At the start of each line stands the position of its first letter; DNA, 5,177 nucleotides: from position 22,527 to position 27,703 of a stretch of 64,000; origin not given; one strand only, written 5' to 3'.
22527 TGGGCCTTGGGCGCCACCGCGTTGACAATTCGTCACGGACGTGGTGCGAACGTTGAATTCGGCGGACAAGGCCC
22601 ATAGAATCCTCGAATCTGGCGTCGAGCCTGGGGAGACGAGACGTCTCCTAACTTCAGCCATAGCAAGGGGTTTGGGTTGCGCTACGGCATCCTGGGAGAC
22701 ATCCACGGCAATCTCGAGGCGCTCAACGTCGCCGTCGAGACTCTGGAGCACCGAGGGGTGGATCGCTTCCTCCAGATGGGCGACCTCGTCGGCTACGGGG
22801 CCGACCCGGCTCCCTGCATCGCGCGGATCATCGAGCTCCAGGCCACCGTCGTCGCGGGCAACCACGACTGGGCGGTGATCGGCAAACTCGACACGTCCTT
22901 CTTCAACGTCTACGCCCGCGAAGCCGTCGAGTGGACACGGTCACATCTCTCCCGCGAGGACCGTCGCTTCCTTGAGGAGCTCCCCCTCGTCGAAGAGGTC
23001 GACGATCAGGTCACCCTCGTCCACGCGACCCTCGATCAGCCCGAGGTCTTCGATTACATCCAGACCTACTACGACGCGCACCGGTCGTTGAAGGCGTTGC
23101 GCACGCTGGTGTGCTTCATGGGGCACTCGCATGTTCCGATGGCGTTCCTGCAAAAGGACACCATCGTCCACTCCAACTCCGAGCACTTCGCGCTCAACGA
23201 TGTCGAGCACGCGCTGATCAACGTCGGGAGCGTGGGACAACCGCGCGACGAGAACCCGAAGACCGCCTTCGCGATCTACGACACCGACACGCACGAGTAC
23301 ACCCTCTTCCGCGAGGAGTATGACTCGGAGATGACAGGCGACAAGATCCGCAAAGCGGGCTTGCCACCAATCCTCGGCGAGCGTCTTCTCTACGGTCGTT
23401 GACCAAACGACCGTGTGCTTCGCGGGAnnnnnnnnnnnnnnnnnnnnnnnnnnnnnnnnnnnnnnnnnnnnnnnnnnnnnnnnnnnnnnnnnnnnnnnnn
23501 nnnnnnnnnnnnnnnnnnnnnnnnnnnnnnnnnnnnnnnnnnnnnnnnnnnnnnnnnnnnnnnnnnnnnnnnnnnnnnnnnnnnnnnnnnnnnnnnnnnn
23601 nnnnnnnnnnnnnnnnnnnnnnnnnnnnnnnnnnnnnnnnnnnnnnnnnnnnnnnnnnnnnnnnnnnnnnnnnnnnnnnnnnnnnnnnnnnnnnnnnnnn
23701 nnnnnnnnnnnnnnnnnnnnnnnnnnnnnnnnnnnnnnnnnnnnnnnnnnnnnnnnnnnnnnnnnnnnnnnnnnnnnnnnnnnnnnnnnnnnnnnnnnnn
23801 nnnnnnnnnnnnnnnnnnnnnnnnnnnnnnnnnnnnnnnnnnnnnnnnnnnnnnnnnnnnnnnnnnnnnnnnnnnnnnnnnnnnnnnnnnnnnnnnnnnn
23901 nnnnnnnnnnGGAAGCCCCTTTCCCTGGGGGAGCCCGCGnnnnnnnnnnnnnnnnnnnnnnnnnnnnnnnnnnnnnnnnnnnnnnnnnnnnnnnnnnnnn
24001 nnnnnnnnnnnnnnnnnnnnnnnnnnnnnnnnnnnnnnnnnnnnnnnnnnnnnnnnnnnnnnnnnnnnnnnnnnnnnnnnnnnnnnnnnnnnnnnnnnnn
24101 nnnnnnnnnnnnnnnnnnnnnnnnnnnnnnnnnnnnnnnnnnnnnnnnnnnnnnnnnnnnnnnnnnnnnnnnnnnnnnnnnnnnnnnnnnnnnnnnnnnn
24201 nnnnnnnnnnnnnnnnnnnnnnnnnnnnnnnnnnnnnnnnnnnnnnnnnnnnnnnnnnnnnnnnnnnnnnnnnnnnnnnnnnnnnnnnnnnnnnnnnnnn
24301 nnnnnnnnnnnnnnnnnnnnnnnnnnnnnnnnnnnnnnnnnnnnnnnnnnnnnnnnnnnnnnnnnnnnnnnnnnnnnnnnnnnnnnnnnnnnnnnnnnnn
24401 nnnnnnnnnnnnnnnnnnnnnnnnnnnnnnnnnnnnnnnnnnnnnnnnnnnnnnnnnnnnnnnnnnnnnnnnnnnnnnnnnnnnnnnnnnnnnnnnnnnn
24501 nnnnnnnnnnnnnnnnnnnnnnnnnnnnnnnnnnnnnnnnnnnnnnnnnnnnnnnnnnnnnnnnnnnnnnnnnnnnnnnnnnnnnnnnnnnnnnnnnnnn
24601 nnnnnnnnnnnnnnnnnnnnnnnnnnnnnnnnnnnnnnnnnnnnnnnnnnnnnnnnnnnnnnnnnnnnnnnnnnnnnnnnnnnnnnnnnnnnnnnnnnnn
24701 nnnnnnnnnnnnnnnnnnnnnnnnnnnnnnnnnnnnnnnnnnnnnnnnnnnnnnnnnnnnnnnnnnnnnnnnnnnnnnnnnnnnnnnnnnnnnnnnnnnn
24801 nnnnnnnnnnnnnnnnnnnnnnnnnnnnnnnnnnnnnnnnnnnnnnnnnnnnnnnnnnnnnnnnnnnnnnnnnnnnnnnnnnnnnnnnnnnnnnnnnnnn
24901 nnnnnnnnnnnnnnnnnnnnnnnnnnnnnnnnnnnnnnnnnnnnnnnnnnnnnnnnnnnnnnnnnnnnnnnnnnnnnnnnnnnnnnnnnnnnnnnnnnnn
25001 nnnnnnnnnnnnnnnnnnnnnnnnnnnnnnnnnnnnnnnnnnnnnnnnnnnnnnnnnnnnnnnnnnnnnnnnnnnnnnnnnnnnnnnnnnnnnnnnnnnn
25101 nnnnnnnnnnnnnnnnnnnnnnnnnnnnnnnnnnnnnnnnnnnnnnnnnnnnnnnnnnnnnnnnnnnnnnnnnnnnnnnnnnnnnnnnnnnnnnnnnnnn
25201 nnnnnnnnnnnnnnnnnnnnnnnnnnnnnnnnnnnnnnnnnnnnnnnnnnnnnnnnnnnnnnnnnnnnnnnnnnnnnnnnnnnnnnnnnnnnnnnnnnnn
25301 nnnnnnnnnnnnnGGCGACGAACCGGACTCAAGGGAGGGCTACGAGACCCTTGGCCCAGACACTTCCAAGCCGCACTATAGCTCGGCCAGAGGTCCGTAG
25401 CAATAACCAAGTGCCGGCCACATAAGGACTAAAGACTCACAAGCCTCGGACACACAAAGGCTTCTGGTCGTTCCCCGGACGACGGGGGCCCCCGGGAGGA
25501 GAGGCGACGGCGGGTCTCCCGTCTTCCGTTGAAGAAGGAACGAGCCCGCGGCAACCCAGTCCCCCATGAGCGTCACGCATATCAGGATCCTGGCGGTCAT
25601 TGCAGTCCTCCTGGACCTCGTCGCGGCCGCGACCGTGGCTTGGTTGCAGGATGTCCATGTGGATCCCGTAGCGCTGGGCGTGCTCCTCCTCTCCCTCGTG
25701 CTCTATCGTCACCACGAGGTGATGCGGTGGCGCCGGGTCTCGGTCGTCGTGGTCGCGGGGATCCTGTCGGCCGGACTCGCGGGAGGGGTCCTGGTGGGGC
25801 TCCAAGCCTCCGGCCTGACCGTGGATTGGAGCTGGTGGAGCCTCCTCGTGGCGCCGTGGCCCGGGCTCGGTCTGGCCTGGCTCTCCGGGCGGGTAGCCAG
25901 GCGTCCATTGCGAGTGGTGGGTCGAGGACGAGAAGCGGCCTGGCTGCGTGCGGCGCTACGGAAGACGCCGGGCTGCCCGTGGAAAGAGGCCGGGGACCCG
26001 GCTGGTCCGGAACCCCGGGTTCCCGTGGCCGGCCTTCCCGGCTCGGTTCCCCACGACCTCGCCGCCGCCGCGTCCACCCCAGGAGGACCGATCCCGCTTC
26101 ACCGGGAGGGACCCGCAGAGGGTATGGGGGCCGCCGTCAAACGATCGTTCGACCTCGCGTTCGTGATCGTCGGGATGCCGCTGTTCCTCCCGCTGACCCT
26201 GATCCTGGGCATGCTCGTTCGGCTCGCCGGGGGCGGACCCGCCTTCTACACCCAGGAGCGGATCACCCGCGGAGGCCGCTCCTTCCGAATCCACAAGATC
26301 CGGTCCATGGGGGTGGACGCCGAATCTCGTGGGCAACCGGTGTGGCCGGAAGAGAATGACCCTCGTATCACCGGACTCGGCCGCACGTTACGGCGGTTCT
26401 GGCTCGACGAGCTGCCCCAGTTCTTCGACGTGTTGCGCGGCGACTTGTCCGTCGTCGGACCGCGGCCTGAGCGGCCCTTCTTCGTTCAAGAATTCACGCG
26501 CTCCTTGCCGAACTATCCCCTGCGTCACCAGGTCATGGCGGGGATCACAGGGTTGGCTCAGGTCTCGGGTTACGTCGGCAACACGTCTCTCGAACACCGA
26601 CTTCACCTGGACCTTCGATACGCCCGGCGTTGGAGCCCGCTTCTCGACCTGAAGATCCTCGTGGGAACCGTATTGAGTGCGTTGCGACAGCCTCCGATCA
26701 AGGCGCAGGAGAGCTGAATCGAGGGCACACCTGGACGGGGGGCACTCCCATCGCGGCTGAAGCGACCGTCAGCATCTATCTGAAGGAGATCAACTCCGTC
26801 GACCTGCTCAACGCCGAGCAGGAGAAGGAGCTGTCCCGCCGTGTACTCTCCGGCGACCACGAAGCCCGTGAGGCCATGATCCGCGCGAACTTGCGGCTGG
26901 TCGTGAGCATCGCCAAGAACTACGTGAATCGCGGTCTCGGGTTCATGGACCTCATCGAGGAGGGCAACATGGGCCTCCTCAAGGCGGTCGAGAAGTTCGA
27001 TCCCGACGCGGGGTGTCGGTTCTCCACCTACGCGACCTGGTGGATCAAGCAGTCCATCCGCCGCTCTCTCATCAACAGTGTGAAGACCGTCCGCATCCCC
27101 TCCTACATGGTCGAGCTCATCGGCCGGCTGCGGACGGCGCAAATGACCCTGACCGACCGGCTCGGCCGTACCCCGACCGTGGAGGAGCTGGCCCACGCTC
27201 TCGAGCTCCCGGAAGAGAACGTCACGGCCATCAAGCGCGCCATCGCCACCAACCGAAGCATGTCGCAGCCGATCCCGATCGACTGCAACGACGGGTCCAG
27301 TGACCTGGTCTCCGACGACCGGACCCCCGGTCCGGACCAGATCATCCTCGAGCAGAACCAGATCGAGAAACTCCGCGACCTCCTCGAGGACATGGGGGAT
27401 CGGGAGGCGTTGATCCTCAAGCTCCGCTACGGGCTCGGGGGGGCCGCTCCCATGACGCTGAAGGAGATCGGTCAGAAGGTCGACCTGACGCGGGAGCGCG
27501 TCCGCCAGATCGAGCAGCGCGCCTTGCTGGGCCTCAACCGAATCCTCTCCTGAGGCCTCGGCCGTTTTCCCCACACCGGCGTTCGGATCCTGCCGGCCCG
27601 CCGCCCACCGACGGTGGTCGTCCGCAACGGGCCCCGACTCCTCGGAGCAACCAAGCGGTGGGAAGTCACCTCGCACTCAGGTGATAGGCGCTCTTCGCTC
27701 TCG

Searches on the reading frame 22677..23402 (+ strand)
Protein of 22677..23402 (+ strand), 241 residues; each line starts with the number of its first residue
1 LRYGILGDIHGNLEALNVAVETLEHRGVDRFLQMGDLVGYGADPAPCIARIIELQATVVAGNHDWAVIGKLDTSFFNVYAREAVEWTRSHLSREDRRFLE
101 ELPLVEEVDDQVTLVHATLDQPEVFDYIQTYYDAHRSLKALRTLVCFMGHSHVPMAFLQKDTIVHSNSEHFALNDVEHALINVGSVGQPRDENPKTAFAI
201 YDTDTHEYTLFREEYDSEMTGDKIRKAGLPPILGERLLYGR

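Call 3: search_protein_families(library=pfam, proteins=[window:22677-23402:+], max_evalue=0.1)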
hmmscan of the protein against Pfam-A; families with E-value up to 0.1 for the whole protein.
window:22677-23402:+ (241 aa): 2 families
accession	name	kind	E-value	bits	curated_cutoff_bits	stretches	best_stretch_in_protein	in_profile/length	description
PF12850.12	Metallophos_2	-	2.8e-18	66.8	27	1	1-205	1-153/154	Calcineurin-like phosphoesterase superfamily domain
PF00149.33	Metallophos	-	7e-13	49.9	21.5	1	1-154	1-159/191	Calcineurin-like phosphoesterase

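Call 4: search_protein_families(library=ncbifam, proteins=[window:22677-23402:+], max_evalue=0.1)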
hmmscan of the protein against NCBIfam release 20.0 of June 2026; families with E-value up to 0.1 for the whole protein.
window:22677-23402:+ (241 aa): 6 families
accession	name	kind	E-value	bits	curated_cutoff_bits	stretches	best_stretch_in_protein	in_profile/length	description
TIGR00040.1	yfcE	subfamily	5e-09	36.4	56.25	1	1-104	1-103/158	YfcE family phosphodiesterase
NF006988.0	PRK09453.1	equivalog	1.2e-08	35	117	1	1-42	1-42/183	phosphodiesterase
NF001204.0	PRK00166.1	equivalog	5.4e-07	29.2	176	1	5-120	5-124/276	symmetrical bis(5'-nucleosyl)-tetraphosphatase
NF008516.0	PRK11439.1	equivalog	0.00018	21.6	326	1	5-137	21-161/218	protein-serine/threonine phosphatase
NF007425.0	PRK09968.1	equivalog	0.036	13.7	332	1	5-96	19-111/218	protein-serine/threonine phosphatase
TIGR03729.1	acc_ester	subfamily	0.053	12.9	148.25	0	14-66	19-74/239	putative phosphoesterase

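Call 66: search_protein_families(library=padloc, proteins=[window:22677-23402:+], max_evalue=0.01)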
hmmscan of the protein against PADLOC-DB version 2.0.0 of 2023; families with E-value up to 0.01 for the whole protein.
window:22677-23402:+ (241 aa): 0 families

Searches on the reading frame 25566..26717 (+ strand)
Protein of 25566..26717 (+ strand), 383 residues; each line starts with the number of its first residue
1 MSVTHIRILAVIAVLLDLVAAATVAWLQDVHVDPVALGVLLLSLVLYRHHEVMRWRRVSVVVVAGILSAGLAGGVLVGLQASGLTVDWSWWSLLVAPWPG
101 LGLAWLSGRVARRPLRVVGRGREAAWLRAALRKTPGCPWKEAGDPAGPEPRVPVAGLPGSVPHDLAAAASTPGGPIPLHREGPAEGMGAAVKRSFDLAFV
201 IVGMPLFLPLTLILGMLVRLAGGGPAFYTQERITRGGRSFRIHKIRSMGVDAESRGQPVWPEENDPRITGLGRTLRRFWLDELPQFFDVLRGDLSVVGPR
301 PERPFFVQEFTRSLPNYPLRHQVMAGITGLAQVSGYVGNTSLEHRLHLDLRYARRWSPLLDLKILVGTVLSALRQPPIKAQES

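Call 3: search_protein_families(library=pfam, proteins=[window:25566-26717:+], max_evalue=0.1)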
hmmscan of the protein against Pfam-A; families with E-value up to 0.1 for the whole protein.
window:25566-26717:+ (383 aa): 1 family
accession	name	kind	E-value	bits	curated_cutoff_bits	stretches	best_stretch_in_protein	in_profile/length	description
PF02397.22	Bac_transf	-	6.3e-57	192.4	27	1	192-373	1-178/179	Bacterial sugar transferase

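Call 46: search_protein_families(library=ncbifam, proteins=[window:25566-26717:+], max_evalue=0.001)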
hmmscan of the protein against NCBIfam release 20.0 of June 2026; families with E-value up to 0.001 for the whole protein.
window:25566-26717:+ (383 aa): 10 families
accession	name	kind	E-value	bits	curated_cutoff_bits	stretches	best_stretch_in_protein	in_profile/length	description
TIGR03025.1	EPS_sugtrans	subfamily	1.1e-80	272.1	295.55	1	180-374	246-440/445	exopolysaccharide biosynthesis polyprenyl glycosylphosphotransferase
TIGR03023.1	WcaJ_sugtrans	equivalog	5.2e-71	240.3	410.75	1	180-375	251-449/453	undecaprenyl-phosphate glucose phosphotransferase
TIGR03013.1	EpsB_2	subfamily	6.7e-56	190.2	393.35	1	187-369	250-433/443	TIGR03013 family XrtA/PEP-CTERM system glycosyltransferase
TIGR03022.1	WbaP_sugtrans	subfamily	1.1e-46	160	403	1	190-373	257-450/456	undecaprenyl-phosphate galactose phosphotransferase WbaP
NF052601.1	undeca_RfbP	equivalog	6.5e-39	133.6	330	1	187-369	40-232/244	undecaprenyl-phosphate galactose phosphotransferase family protein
NF007518.0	PRK10124.1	equivalog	8.9e-39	133.5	684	1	181-370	263-455/464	undecaprenyl-phosphate glucose phosphotransferase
NF041877.1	EPS_EpsZ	equivalog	3.5e-35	121.5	800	1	189-369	263-449/459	exopolysaccharide biosynthesis polyisoprenyl-phosphate hexose-1-phosphate transferase EpsZ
NF050817.1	PolSacchBiosHfsE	equivalog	6.5e-29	101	750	1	189-369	269-456/467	polysaccharide biosynthesis protein HfsE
NF011751.0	PRK15204.1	equivalog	3.2e-24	85.4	907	1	191-374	279-471/476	undecaprenyl-phosphate galactose phosphotransferase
NF045514.1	glycotran_HepC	equivalog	5.3e-15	55.3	140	1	190-301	115-211/220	heterocyst development glycosyltransferase HepC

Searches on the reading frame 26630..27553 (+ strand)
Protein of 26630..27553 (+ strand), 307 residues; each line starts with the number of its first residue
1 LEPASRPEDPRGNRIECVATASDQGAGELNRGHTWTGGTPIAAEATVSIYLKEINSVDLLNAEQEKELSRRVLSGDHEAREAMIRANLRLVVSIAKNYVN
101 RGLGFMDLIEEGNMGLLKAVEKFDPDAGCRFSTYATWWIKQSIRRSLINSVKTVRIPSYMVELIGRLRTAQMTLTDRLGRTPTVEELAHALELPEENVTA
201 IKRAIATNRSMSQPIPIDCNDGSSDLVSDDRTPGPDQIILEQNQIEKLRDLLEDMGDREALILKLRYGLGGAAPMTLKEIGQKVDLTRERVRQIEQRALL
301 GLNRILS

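Call 46: search_protein_families(library=ncbifam, proteins=[window:26630-27553:+], max_evalue=0.001)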
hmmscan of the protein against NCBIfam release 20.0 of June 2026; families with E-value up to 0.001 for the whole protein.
window:26630-27553:+ (307 aa): 52 families (the best 25 are shown)
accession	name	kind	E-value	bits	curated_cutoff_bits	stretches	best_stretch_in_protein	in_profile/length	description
TIGR02394.1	rpoS_proteo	equivalog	9.8e-84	281.2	378.7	1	45-306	13-274/285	RNA polymerase sigma factor RpoS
NF004207.0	PRK05657.1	equivalog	5.4e-81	272.5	394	1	43-306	54-317/329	RNA polymerase sigma factor RpoS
NF004208.0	PRK05658.1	equivalog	1.1e-78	265.8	555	1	77-300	391-614/631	RNA polymerase sigma factor RpoD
NF006666.0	PRK09210.1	equivalog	2.3e-78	264.1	572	1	39-302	93-356/370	RNA polymerase sigma factor RpoD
TIGR02997.1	Sig70-cyanoRpoD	subfamily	1.1e-76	258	384.5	1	76-302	72-297/298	RNA polymerase sigma factor, RpoD/SigA family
TIGR02393.1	RpoD_Cterm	equivalog_domain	1.5e-72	244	354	1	79-301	1-223/238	RNA polymerase sigma factor RpoD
NF041931.2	MzaA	equivalog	2.8e-72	244.6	800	1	77-302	474-701/726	MZA anti-phage system associated sigma-70 family RNA polymerase sigma factor MzaA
NF004561.0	PRK05901.1-3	equivalog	2.5e-70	238.1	582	1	77-299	298-520/537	RNA polymerase sigma factor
NF005643.0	PRK07406.1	equivalog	8.5e-68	229.2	500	1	71-301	153-382/397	RNA polymerase sigma factor RpoD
NF004560.0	PRK05901.1-1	equivalog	9.3e-66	223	711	1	77-299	277-499/516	RNA polymerase sigma factor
NF004564.0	PRK05901.2-2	equivalog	1.8e-64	218.2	617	1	44-302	210-479/500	RNA polymerase sigma factor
NF005920.0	PRK07921.1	subfamily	7.2e-64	215.8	464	1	77-301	89-313/328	RNA polymerase sigma factor SigB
NF005785.0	PRK07598.1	equivalog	1.2e-63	215.5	554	1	66-302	164-398/415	RNA polymerase sigma factor SigC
NF004562.0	PRK05901.1-4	equivalog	2.4e-59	201.3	779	1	76-300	314-538/571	RNA polymerase sigma factor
NF004566.0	PRK05901.2-4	equivalog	2.7e-59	201.5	531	1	47-300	157-428/448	RNA polymerase sigma factor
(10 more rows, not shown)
